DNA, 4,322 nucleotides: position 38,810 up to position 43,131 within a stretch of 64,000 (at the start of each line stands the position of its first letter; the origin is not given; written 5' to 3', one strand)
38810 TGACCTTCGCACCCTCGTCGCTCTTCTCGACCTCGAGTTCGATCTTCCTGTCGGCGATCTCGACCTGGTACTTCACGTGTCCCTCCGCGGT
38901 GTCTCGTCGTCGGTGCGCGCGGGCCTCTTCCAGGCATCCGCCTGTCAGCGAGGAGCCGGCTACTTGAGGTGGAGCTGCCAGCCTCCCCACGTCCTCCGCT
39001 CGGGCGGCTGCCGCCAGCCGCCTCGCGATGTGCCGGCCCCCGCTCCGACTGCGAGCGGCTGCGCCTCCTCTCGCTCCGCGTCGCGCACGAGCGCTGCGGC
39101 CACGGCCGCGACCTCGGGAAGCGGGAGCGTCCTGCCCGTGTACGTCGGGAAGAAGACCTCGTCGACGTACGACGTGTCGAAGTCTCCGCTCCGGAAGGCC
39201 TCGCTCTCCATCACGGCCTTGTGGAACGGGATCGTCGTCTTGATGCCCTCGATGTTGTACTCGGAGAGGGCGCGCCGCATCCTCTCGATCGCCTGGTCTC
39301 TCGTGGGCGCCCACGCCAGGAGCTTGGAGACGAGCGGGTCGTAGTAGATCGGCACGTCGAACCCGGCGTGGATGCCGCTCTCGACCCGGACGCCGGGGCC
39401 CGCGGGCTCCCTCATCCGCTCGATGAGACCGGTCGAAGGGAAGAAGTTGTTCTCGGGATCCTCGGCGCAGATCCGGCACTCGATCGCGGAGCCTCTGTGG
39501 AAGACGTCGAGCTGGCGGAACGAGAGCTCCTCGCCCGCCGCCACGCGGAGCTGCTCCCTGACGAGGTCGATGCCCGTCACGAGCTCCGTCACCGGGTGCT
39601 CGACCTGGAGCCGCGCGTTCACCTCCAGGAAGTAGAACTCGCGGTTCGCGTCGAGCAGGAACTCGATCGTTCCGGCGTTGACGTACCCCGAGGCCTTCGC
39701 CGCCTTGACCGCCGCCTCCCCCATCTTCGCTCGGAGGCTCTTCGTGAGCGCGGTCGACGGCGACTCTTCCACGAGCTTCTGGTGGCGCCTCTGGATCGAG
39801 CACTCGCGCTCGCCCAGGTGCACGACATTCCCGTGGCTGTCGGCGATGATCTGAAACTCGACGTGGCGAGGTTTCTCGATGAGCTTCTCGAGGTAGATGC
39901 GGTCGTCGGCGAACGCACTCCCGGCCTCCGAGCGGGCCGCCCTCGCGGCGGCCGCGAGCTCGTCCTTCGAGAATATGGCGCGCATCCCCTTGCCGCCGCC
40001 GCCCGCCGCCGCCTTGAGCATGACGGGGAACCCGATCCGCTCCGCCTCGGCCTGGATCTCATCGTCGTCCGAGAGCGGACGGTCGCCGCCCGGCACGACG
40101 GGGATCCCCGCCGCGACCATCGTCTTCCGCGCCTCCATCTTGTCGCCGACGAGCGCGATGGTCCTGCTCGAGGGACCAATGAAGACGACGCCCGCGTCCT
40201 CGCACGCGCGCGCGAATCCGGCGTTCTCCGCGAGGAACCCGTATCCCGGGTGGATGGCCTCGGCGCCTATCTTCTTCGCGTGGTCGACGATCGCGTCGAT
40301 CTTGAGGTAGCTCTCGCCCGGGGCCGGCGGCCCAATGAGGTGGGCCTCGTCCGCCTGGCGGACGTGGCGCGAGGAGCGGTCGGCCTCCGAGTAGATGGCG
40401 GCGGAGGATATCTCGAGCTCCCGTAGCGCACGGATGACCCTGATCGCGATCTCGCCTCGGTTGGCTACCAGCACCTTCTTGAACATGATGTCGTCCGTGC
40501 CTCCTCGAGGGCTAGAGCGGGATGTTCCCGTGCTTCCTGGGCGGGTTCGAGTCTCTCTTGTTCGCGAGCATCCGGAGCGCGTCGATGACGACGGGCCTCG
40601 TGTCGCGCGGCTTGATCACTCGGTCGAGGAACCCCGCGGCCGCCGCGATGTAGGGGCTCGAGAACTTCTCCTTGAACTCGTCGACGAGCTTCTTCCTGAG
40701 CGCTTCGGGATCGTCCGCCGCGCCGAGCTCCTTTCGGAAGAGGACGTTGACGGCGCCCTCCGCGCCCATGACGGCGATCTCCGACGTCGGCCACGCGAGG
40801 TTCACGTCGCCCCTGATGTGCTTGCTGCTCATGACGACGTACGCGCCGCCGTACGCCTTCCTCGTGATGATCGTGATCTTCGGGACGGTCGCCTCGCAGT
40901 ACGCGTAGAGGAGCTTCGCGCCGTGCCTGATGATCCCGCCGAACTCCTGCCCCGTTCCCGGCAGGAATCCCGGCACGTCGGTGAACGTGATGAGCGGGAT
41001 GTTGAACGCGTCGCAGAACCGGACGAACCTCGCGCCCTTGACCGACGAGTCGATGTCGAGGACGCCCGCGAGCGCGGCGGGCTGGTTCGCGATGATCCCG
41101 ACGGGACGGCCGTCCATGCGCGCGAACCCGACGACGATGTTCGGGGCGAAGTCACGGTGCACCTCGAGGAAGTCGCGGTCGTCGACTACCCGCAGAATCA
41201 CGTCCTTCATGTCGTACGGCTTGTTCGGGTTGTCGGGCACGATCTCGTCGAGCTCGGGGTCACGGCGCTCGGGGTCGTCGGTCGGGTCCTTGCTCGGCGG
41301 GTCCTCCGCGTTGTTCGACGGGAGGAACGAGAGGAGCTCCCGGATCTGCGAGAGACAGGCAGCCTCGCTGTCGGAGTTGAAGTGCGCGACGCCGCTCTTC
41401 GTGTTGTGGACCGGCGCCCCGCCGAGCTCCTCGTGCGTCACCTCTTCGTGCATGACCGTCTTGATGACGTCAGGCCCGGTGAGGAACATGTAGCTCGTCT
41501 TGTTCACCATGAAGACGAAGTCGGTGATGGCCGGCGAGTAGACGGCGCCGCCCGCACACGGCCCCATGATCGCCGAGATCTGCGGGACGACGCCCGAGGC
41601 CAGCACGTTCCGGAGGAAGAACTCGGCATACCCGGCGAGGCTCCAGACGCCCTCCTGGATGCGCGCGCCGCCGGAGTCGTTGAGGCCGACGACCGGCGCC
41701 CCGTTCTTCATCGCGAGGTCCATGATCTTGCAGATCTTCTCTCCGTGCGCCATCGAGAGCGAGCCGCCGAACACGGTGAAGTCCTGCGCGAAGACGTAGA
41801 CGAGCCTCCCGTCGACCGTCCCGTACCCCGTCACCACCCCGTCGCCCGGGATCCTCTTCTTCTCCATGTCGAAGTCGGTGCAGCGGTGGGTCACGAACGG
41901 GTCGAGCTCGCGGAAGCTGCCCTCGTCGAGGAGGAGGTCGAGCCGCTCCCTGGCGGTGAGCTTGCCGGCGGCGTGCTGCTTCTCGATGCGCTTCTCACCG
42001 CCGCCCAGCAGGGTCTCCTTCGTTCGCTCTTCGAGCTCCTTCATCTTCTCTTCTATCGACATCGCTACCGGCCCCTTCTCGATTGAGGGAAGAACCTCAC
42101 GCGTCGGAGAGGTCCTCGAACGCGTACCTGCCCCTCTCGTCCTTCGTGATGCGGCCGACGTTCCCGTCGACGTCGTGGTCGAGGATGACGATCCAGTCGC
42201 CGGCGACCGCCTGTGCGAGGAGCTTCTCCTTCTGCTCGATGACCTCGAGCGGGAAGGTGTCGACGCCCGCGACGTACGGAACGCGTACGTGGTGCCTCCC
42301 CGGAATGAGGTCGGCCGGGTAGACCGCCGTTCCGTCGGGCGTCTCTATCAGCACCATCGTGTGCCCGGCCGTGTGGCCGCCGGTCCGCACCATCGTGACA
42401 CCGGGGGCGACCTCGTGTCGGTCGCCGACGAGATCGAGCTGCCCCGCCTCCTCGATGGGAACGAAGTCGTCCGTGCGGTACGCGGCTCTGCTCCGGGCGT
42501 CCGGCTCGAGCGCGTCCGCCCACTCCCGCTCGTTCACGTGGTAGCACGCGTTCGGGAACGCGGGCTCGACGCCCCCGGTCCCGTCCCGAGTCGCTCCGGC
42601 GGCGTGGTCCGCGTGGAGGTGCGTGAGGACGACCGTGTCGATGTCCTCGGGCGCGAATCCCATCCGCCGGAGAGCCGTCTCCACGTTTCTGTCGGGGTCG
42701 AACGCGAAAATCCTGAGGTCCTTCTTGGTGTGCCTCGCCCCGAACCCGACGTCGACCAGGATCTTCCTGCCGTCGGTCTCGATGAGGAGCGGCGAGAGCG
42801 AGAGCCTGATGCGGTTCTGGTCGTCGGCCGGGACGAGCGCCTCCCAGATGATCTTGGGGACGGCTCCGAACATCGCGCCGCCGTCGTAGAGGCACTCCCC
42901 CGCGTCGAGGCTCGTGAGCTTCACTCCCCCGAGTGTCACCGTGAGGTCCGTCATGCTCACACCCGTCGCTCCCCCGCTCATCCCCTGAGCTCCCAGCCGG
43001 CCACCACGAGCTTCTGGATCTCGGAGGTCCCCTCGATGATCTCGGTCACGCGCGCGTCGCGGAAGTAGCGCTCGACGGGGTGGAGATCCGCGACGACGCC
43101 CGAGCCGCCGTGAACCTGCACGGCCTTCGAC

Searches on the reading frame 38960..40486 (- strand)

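Call 43: search_protein_families(library=pfam, proteins=[window:38960-40486:-], max_evalue=0.00001)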
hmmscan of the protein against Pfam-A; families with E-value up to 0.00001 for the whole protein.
window:38960-40486:- (508 aa): 5 families
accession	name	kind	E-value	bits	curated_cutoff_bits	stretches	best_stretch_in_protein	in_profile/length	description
PF02786.22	CPSase_L_D2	-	5.6e-77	258.5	19.8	1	115-322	1-209/211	Carbamoyl-phosphate synthase L chain, ATP binding domain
PF00289.28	Biotin_carb_N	-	9.7e-45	152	25.5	1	1-110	1-110/110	Biotin carboxylase, N-terminal domain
PF02785.25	Biotin_carb_C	-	1.3e-41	141.5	32.4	1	336-442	1-107/108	Biotin carboxylase C-terminal domain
PF07478.18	Dala_Dala_lig_C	-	5.4e-10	39.5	24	1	136-291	20-174/204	D-ala D-ala ligase C-terminus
PF02222.28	ATP-grasp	-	2.4e-07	31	27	1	138-292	16-162/179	ATP-grasp domain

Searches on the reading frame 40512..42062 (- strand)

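Call 43: search_protein_families(library=pfam, proteins=[window:40512-42062:-], max_evalue=0.00001)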
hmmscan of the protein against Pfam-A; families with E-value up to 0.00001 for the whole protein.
window:40512-42062:- (516 aa): 2 families
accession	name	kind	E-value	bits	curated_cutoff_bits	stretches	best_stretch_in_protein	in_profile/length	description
PF01039.27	Carboxyl_trans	-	3.3e-206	686.1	22.3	1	28-514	1-493/493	Carboxyl transferase domain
PF03255.19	ACCA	-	1.9e-13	50.7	23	1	280-455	64-244/310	Acetyl co-enzyme A carboxylase carboxyltransferase-like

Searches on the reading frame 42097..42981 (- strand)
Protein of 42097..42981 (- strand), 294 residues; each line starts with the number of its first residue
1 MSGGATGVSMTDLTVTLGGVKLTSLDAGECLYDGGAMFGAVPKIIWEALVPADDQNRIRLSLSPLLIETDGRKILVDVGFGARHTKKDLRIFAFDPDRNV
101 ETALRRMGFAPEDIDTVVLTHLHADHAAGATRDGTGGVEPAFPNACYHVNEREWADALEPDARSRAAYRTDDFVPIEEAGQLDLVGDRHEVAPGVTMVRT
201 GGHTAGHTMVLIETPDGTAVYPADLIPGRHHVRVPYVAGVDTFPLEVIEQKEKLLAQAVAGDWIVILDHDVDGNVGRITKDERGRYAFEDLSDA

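Call 43: search_protein_families(library=pfam, proteins=[window:42097-42981:-], max_evalue=0.00001)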
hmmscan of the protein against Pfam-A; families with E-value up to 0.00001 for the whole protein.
window:42097-42981:- (294 aa): 1 family
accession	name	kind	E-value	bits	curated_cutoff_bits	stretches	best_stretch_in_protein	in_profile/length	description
PF00753.33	Lactamase_B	-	1.1e-18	68.4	22.7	1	65-267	9-194/196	Metallo-beta-lactamase superfamily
